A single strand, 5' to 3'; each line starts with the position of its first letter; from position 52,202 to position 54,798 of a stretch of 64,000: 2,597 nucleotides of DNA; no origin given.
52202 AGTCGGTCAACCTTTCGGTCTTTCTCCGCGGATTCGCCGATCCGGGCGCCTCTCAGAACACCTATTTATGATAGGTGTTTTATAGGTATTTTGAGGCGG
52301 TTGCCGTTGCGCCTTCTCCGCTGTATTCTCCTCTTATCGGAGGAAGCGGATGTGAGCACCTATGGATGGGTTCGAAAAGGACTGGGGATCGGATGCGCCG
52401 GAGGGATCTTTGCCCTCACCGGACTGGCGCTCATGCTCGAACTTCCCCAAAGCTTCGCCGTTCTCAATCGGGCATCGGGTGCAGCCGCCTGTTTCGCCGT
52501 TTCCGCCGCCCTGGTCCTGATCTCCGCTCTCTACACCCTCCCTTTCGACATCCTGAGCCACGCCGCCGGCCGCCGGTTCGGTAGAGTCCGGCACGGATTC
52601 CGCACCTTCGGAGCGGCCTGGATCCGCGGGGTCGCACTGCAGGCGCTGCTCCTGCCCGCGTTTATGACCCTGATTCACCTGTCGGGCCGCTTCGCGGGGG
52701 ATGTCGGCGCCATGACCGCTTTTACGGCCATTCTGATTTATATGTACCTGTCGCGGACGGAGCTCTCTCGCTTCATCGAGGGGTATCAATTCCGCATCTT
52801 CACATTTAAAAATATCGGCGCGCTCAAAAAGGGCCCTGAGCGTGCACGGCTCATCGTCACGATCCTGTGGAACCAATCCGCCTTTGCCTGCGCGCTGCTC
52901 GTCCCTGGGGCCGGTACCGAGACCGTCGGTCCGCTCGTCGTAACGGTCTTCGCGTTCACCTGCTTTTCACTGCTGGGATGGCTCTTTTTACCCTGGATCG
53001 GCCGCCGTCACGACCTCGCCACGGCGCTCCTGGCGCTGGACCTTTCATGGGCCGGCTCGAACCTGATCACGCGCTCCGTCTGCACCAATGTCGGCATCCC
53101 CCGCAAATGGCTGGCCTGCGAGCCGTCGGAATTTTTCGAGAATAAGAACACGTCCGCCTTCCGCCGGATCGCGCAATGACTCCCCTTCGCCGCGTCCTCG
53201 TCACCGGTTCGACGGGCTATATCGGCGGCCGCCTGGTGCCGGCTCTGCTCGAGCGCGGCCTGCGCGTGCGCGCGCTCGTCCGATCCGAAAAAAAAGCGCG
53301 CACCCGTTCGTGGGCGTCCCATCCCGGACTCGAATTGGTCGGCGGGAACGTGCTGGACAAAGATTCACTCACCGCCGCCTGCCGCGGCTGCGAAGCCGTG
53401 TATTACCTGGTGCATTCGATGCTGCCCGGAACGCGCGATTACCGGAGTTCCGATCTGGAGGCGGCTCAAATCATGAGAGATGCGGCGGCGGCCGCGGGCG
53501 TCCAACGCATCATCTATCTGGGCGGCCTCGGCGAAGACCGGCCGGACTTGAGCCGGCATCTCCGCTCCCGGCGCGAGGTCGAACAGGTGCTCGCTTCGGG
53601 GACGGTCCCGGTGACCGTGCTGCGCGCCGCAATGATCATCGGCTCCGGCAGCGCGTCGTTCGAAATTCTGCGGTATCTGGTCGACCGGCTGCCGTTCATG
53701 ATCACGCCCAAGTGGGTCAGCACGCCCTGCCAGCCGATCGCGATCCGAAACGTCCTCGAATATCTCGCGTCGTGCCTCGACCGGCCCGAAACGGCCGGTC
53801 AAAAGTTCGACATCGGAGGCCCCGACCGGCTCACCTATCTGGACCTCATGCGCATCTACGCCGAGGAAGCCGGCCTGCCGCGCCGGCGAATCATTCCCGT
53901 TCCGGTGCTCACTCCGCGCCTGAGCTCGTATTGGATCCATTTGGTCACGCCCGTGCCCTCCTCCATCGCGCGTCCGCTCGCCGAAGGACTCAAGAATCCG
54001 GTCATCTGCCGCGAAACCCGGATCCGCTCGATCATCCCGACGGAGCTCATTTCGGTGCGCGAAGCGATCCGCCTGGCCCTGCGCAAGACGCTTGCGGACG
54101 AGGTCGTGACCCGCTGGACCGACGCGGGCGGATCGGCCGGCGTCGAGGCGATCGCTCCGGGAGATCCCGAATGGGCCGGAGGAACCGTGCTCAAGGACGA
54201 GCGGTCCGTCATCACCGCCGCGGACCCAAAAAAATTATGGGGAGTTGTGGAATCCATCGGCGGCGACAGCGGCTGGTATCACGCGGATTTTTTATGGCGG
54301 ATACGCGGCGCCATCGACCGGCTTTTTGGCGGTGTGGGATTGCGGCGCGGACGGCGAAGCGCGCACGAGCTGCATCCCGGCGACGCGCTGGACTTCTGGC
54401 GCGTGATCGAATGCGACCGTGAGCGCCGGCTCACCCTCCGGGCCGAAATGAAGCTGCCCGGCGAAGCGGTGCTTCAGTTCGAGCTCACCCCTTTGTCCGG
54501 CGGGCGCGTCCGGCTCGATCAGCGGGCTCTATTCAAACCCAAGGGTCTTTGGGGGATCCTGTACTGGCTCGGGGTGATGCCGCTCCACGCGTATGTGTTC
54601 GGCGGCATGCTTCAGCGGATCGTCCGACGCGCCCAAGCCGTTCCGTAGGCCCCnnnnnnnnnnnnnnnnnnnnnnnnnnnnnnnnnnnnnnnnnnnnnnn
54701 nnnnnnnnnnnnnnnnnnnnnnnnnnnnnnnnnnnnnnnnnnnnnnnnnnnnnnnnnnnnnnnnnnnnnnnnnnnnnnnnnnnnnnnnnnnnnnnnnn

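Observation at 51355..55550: LOV-LuxR photoreceptor gene heads a same-strand cluster ending in UV-damage endonuclease: candidate light-induced DNA-repair operon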

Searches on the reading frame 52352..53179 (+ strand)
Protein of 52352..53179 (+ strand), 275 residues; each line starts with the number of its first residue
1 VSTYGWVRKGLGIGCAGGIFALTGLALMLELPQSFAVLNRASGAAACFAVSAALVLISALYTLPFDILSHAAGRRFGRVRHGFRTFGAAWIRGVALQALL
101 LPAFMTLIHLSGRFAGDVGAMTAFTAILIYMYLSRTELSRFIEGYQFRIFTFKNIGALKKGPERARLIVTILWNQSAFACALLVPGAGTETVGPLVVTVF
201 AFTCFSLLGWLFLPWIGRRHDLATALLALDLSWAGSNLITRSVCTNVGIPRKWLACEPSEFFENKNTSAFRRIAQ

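Call 3: search_protein_families(library=pfam, proteins=[window:52352-53179:+], max_evalue=0.01)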
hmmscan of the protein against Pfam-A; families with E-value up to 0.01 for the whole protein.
window:52352-53179:+ (275 aa): 0 families

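Call 4: search_protein_families(library=ncbifam, proteins=[window:52352-53179:+], max_evalue=0.01)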
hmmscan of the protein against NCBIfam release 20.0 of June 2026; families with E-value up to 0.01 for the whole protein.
window:52352-53179:+ (275 aa): 0 families

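Call 55: find_homologous_proteins(query=window:52352-53179:+, max_evalue=0.001)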
Query window:52352-53179:+ (275 aa): 12 proteins with E <= 0.001 among 6587 candidates.
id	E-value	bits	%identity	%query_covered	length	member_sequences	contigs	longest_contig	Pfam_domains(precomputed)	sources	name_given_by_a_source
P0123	5.6e-177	605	100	100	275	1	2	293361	-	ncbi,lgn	-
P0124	4.2e-144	497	87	93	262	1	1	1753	-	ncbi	-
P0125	1.3e-143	495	86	93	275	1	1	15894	-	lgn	-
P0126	3.9e-141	487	84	93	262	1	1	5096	-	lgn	-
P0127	1.5e-138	479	82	93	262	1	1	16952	-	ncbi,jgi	jgi:hypothetical protein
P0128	1.3e-136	473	82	93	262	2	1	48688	-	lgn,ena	-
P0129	1.3e-133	463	80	93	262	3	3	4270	-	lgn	-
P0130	1.1e-113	397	71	92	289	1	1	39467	-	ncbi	-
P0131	5.0e-113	395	72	92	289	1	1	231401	-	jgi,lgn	jgi:hypothetical protein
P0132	1.3e-66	243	48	91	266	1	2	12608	-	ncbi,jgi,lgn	ncbi:MAG: hypothetical protein ACI9CF_001594 [Candidatus Omnitrophota bacterium]|jgi:hypothetical pr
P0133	3.3e-66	242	47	92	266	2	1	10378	-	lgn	-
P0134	2.3e-57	213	49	81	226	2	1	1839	-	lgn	-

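Call 56: search_protein_families(library=pfam, proteins=[window:52352-53179:+], max_evalue=10)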
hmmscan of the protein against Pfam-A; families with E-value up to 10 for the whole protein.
window:52352-53179:+ (275 aa): 2 families
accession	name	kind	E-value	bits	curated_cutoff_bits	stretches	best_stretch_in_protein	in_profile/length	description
PF24377.1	DUF7533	-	0.039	14.5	27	1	45-79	35-69/74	Family of unknown function (DUF7533)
PF16491.10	Peptidase_M48_N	-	0.042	14.1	27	1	39-133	69-164/179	CAAX prenyl protease N-terminal, five membrane helices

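Call 66: predict_structure(alignment_id=A2)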
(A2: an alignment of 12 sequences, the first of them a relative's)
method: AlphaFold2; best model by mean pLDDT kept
length: 275 residues; sequences in the alignment: 12
mean_pLDDT: 64.5   pTM: 0.66
mean pLDDT of the five models: 64.5, 62.9, 62.6, 60.8, 52.4
residues with pLDDT >= 90: 23; 70-90: 104; 50-70: 70; < 50: 78
segments of 3 or more residues with pLDDT < 50: 4-6, 144-153, 216-275
pLDDT, mean of each block of 10 residues (from residue 1): 50 51 53 56 83 81 73 70 82 82 90 93 89 69 44 53 72 86 87 84 73 50 41 40 36 33 38 31
secondary structure, 60 per line:
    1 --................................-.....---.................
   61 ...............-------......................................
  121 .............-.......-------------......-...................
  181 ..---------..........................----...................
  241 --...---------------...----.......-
elements in order: H3-34 H36-40 H44-75 H83-133 H135-141 H155-160 H162-182 H192-217 H222-240 H268-274

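Call 71: fold_search(model_id=the predicted structure, library=pdb)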
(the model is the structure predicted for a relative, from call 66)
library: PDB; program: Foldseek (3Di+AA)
matches with E <= 10: 249; with E <= 0.001: 0
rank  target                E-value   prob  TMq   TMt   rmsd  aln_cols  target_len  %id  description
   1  8jd0_3                4.0e-01  0.21  0.21  0.10  16.5       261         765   12  Cryo-EM structure of mGlu2-mGlu3 heterodimer in presence of NAM563 (released 2023-06-21)
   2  9i6i_E                4.6e-01  0.23  0.24  0.25  13.1       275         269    9  Room-temperature structure of KR2 rhodopsin in pentameric form at 85% relative humidity (released 2025-07-16)
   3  4xtn_J                5.3e-01  0.14  0.20  0.20  13.9       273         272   10  Crystal structure of the light-driven sodium pump KR2 in the pentameric red form, pH 4.9 (released 2015-04-01)
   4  8irt_R                7.7e-01  0.06  0.13  0.13  20.9       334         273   12  Dopamine Receptor D3R-Gi-Rotigotine complex (released 2023-06-07)
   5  8rtd_I                8.4e-01  0.12  0.17  0.20  20.9       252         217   12  Stalk-Arches-IMC structure from the fully-assembled R388 type IV secretion system determined by cryo-EM. (released 2024-06-19)
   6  8jd0_2                9.2e-01  0.15  0.22  0.10  16.0       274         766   10  Cryo-EM structure of mGlu2-mGlu3 heterodimer in presence of NAM563 (released 2023-06-21)
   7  4xto_E                9.6e-01  0.14  0.22  0.22  14.2       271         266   12  Crystal structure of the light-driven sodium pump KR2 in the pentameric red form, pH 5.6 (released 2015-04-01)
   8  8kgk_A                9.6e-01  0.13  0.23  0.24  14.4       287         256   13  Cryo-EM structure of the GPR61-Gs complex (released 2023-10-11)
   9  6xyt_C                9.6e-01  0.12  0.21  0.21  13.6       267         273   10  Crystal structure of the O-state of the light-driven sodium pump KR2 in the pentameric form, pH 8.0 (released 2020-02-12)
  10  4xtn_A                9.6e-01  0.11  0.20  0.20  14.3       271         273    9  Crystal structure of the light-driven sodium pump KR2 in the pentameric red form, pH 4.9 (released 2015-04-01)
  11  4xtn_C                1.0e+00  0.13  0.22  0.22  13.4       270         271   11  Crystal structure of the light-driven sodium pump KR2 in the pentameric red form, pH 4.9 (released 2015-04-01)
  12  8ket_B                1.1e+00  0.10  0.19  0.19  21.6       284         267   12  Cryo-EM structure of HRD1-SEL1LFL-XTP3B complex (released 2025-02-19)
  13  4oaa_A                1.1e+00  0.08  0.15  0.12  20.5       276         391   13  Crystal structure of E. coli lactose permease G46W,G262W bound to sugar (released 2014-01-29)
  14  2wsx_A                1.2e+00  0.06  0.16  0.11  19.6       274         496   12  Crystal Structure of Carnitine Transporter from Escherichia coli (released 2010-09-08)
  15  6xyt_A                1.3e+00  0.10  0.21  0.21  13.8       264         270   10  Crystal structure of the O-state of the light-driven sodium pump KR2 in the pentameric form, pH 8.0 (released 2020-02-12)
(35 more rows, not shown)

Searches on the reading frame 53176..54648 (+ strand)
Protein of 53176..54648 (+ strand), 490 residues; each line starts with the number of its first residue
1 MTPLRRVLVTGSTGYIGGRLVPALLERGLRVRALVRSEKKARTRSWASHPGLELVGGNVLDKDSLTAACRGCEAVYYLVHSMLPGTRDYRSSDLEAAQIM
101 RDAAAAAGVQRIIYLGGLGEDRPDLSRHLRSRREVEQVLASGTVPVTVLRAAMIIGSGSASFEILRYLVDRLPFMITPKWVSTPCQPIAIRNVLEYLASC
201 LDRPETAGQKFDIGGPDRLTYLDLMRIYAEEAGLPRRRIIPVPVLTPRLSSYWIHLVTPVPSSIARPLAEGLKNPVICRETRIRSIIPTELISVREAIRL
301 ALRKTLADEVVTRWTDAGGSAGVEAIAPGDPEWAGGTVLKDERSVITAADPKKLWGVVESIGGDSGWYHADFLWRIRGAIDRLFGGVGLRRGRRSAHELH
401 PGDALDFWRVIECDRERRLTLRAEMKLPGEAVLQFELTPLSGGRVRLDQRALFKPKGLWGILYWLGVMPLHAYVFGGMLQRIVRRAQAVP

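Call 3: search_protein_families(library=pfam, proteins=[window:53176-54648:+], max_evalue=0.01)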
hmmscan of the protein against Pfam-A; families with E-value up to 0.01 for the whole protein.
window:53176-54648:+ (490 aa): 7 families
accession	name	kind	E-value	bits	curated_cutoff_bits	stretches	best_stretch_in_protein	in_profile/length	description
PF11066.14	DUF2867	-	1.3e-36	126.4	27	1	333-478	1-142/142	Protein of unknown function (DUF2867)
PF05368.20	NmrA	-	1.1e-19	71.6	27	1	6-233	4-235/298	NmrA-like family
PF13460.12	NAD_binding_10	-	1.6e-19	70.9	27.2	1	11-154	1-146/184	NAD(P)H-binding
PF01370.27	Epimerase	-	6.7e-11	42.5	20.9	1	7-116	1-114/240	NAD dependent epimerase/dehydratase family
PF01073.25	3Beta_HSD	-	2.8e-06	27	22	1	8-115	1-114/280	3-beta hydroxysteroid dehydrogenase/isomerase family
PF16363.11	GDP_Man_Dehyd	-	2.5e-05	24.4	27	1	8-72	1-74/332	GDP-mannose 4,6 dehydratase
PF07993.18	NAD_binding_4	-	0.0011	18.7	20.1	0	9-42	1-37/258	Male sterility protein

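Call 4: search_protein_families(library=ncbifam, proteins=[window:53176-54648:+], max_evalue=0.01)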
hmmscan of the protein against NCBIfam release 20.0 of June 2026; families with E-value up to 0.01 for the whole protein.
window:53176-54648:+ (490 aa): 15 families
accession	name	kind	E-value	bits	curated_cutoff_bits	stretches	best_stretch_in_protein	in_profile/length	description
TIGR03466.1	HpnA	hypoth_equivalog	1.6e-15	56.9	367.65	1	6-115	2-111/327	hopanoid-associated sugar epimerase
NF052578.1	StrlDmthSdmBMthl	equivalog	6.5e-10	39.3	600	1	7-118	3-114/328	sterol demethylase protein SdmB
NF042422.1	oxyalk_red_OleD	equivalog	7.5e-10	38.7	580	1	6-115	2-108/329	2-alkyl-3-oxoalkanoate reductase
NF042423.1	oxyalk_red_Shew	equivalog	4.1e-09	35.9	580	1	4-114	8-115/331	2-alkyl-3-oxoalkanoate reductase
TIGR04180.1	EDH_00030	hypoth_equivalog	1.9e-08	33.7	475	1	7-80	1-79/297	NAD-dependent 4,6-dehydratase LegB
NF058621.1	DiazavRedAvaA7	equivalog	7.8e-08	32.3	400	1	6-103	2-92/304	3-diazoavenalumate denitrifying reductase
NF050030.1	thlkprotThyD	equivalog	9.8e-07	28.2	400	1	6-81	2-78/305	thylakoid membrane protein ThyD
NF005539.0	PRK07201.1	equivalog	2.5e-06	26.5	549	1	7-51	3-49/657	SDR family oxidoreductase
NF004520.0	PRK05865.1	equivalog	5.7e-05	21.2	1509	1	6-159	2-133/854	sugar epimerase family protein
TIGR01746.1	Thioester-redct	subfamily_domain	7e-05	22.2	213.35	1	7-41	2-38/371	thioester reductase domain-containing protein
TIGR01777.1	yfcH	hypoth_equivalog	9.4e-05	22.1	207.35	1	7-46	1-40/292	TIGR01777 family oxidoreductase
NF041293.1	G6PDh_Azf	equivalog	0.00042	19.8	400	1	6-114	4-112/252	NAD-dependent glucose-6-phosphate dehydrogenase Azf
NF004849.1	PRK06200.1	equivalog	0.0052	15.9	330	1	5-68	7-70/269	3-(cis-5,6-dihydroxycyclohexa-1,3-dien-1-yl)propanoate dehydrogenase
TIGR03589.1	PseB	equivalog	0.0054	15.7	407.75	1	5-79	5-82/324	UDP-N-acetylglucosamine 4,6-dehydratase (inverting)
NF006073.0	PRK08219.1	equivalog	0.007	16.1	218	0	6-81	5-78/227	SDR family oxidoreductase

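Call 64: search_solved_structures(query=window:53176-54648:+, max_evalue=0.01, show_alignments=0)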
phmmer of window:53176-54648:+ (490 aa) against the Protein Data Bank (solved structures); distinct sequences matched with E-value up to 0.01: 64 (the best 60 are shown).
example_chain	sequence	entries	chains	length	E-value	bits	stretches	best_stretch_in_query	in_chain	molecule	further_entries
5f5l_A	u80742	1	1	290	1.3e-22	83.3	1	5-237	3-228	Monooxygenase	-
5f5n_A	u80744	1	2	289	1.5e-22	83.1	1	5-237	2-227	Monooxygenase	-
9g83_P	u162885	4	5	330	3.5e-16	62.1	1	4-258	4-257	NAD-dependent epimerase/dehydratase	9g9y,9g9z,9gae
3wj7_A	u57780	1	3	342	3.1e-11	45.8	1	7-118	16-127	Putative oxidoreductase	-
7ar7_P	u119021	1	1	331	2.6e-10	42.7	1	9-264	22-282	NADH dehydrogenase [ubiquinone] 1 alpha subcomplex subunit 9, mitochondrial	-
9f5x_P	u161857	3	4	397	4.4e-10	42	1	8-229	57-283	Putative NADH:ubiquinone oxidoreductase 39 kDa subunit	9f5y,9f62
7a23_T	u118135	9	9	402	4.7e-10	41.9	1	9-264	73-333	39kDa | NADH dehydrogenase [ubiquinone] 1 alpha subcomplex subunit 9, mitochondrial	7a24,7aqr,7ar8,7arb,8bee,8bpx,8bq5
6x89_A9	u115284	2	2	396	1.7e-09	40.1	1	9-264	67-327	NADH dehydrogenase [ubiquinone] 1 alpha subcomplex subunit 9, mitochondrial isoform X1 | NDUA9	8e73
8iuf_E4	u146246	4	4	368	2.1e-09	39.8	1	46-244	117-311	NDUEG4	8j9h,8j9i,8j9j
5lnk_d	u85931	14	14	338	4.8e-09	38.6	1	9-254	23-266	Mitochondrial complex I, 39 kDa subunit | NADH:ubiquinone oxidoreductase subunit A9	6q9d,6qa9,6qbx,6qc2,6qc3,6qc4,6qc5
7zdh_d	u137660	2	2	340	4.9e-09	38.5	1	9-254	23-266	NADH:ubiquinone oxidoreductase subunit A9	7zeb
6wjb_A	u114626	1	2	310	5e-09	38.5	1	5-116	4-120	NAD-dependent epimerase/dehydratase family protein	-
6wj9_A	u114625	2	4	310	5.1e-09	38.5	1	5-116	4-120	NAD-dependent epimerase/dehydratase family protein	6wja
6zk9_d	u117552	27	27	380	6.8e-09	38.1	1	9-254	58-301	NADH:ubiquinone oxidoreductase subunit A9 | NADH dehydrogenase [ubiquinone] 1 alpha subcomplex subunit 9, mitochondrial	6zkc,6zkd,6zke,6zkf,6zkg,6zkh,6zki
9w2u_P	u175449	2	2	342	9e-09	37.7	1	9-254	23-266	NADH dehydrogenase [ubiquinone] 1 alpha subcomplex subunit 9, mitochondrial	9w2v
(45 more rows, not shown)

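Call 79: list_cluster_members(proteins=[P0001, P0123, window:53176-54648:+, window:54654-55550:+])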
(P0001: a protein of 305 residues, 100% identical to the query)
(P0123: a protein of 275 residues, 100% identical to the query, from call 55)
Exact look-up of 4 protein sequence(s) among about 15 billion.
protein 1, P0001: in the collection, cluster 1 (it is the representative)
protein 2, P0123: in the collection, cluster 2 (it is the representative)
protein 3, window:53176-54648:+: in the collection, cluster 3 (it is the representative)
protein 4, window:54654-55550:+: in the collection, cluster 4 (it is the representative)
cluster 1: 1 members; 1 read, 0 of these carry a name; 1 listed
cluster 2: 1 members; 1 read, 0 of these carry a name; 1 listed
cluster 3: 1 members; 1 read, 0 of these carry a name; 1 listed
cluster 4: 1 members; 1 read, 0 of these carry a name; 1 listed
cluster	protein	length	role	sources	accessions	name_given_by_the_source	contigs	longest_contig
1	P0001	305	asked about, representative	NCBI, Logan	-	-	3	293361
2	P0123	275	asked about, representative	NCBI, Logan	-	-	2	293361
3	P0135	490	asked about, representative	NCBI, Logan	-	-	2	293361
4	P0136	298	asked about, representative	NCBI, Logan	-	-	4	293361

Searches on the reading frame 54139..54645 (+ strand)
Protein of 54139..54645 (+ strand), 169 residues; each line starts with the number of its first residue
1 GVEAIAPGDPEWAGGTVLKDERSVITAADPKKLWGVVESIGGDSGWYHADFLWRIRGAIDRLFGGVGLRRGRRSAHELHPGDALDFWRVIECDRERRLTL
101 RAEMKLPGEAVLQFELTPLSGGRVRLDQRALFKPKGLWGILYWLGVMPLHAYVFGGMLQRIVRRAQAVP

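Call 80: search_solved_structures(query=window:54139-54645:+, max_evalue=10, show_alignments=1)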
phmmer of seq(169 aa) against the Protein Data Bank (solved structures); distinct sequences matched with E-value up to 10: 0.

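Call 81: search_protein_families(library=pfam, proteins=[window:54139-54645:+], max_evalue=10)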
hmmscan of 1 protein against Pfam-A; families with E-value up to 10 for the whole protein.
seq(169 aa): 1 family
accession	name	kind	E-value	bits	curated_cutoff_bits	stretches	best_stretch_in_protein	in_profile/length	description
PF11066.14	DUF2867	-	1.4e-37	129.6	27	1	12-157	1-142/142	Protein of unknown function (DUF2867)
